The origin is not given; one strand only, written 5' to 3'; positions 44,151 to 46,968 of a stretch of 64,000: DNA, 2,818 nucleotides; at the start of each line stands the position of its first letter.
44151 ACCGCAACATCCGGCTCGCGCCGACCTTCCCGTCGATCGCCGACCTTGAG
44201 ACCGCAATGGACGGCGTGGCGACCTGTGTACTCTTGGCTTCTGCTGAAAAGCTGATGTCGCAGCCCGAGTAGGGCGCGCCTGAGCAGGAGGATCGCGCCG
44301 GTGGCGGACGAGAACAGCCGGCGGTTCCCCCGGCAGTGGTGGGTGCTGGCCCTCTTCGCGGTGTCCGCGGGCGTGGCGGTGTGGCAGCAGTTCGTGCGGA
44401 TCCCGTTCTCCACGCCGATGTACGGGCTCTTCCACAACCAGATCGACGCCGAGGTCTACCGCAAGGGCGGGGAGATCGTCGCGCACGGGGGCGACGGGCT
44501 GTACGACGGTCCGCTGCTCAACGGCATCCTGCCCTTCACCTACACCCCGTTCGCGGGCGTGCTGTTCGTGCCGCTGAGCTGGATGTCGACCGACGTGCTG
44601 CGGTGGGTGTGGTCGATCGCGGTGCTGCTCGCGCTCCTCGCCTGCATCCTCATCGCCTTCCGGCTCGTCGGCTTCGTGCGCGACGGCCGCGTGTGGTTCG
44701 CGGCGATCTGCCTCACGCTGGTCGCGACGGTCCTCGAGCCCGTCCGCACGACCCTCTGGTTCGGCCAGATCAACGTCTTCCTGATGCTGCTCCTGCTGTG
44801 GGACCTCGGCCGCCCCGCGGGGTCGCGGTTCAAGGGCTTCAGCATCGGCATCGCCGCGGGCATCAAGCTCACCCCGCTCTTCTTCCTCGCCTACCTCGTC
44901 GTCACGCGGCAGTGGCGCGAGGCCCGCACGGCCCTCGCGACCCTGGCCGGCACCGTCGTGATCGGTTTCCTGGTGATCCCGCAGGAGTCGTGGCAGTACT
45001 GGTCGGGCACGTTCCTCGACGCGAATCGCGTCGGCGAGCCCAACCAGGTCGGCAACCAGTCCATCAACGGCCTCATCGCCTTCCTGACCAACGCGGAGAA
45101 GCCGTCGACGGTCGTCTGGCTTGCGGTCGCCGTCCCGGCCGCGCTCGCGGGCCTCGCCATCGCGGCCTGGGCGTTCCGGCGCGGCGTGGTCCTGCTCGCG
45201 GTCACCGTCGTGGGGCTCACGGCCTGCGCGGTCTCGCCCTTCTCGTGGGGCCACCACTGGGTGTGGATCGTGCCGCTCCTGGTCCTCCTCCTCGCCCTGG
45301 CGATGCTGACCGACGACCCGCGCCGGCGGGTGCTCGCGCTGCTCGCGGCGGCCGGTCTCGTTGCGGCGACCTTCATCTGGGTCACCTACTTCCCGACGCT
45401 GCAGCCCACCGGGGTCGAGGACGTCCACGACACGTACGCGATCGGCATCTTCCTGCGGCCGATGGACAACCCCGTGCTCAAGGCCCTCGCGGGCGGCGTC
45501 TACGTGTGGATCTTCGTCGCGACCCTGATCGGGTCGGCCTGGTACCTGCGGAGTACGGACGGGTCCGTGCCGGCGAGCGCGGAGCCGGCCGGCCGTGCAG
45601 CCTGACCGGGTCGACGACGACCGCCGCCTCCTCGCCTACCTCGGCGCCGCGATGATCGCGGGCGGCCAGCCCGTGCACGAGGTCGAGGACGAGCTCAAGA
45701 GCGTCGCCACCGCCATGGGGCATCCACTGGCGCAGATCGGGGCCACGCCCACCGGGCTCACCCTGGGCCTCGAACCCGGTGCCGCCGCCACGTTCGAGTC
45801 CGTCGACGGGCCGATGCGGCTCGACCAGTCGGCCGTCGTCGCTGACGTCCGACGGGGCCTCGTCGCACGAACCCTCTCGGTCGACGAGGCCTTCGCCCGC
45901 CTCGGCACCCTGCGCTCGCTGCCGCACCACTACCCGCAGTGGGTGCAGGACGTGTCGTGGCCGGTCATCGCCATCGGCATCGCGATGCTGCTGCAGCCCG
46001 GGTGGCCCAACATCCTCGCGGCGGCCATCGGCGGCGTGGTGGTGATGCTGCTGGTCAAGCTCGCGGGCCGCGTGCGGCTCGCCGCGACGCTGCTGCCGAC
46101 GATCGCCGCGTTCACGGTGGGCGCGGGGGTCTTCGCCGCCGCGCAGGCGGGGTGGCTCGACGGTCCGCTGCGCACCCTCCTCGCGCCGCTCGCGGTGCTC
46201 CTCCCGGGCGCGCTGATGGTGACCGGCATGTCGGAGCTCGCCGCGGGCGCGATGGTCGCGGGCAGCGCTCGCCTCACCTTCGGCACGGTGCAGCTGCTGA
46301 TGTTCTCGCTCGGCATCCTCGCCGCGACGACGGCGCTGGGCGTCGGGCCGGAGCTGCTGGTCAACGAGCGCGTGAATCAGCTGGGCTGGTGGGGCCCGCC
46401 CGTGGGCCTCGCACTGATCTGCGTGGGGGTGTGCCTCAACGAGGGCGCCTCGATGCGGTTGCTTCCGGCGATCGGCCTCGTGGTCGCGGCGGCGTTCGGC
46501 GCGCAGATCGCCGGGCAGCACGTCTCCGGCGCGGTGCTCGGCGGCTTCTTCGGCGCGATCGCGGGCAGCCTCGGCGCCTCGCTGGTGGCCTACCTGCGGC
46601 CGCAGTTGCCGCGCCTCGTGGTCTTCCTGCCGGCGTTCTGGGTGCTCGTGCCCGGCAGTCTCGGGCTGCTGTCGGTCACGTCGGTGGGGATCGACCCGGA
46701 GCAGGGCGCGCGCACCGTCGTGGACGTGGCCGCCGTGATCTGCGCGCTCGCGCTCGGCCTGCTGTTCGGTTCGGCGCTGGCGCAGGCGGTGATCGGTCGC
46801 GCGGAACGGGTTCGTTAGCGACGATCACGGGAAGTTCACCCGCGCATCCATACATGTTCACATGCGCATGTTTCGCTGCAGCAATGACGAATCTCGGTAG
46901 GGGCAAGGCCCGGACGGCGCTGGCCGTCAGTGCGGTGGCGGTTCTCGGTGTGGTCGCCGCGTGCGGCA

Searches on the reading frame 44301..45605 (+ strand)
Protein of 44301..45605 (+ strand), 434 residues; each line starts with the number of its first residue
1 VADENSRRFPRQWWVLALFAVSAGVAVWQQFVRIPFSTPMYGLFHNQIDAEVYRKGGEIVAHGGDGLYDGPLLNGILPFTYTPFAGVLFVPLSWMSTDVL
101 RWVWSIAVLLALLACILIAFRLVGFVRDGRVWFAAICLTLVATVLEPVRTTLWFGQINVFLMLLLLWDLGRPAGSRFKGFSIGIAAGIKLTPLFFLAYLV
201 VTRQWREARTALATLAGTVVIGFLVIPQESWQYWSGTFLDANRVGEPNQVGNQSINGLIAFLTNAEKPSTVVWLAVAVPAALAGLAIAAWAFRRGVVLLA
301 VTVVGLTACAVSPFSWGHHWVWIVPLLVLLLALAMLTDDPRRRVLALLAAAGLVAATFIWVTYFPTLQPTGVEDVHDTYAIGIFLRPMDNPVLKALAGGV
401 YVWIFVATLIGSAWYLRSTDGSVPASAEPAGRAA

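Call 33: search_protein_families(library=pfam, proteins=[window:44301-45605:+], max_evalue=0.001)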
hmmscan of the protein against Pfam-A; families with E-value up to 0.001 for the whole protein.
window:44301-45605:+ (434 aa): 1 family
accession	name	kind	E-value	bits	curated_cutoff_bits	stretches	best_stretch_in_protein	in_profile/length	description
PF09594.16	GT87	-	3.3e-51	174.8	25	1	79-313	1-237/237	Glycosyltransferase family 87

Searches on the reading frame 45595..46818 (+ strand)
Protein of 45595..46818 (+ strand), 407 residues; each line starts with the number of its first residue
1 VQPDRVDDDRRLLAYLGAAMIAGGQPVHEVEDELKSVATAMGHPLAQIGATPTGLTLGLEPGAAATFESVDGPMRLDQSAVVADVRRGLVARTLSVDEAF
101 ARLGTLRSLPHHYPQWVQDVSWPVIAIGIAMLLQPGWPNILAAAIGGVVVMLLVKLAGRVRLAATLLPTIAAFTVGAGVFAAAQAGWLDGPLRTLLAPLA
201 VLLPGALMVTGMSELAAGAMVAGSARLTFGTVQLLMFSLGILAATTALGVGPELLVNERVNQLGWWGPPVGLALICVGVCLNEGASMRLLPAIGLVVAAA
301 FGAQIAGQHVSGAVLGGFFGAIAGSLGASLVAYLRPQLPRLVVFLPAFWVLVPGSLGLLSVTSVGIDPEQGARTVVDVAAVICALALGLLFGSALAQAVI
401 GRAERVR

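Call 33: search_protein_families(library=pfam, proteins=[window:45595-46818:+], max_evalue=0.001)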
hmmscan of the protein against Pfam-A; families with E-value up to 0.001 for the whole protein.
window:45595-46818:+ (407 aa): 1 family
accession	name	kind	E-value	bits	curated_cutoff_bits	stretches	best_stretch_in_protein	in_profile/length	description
PF06738.18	ThrE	-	9.7e-38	130.4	26.3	1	12-246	2-239/241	Putative threonine/serine exporter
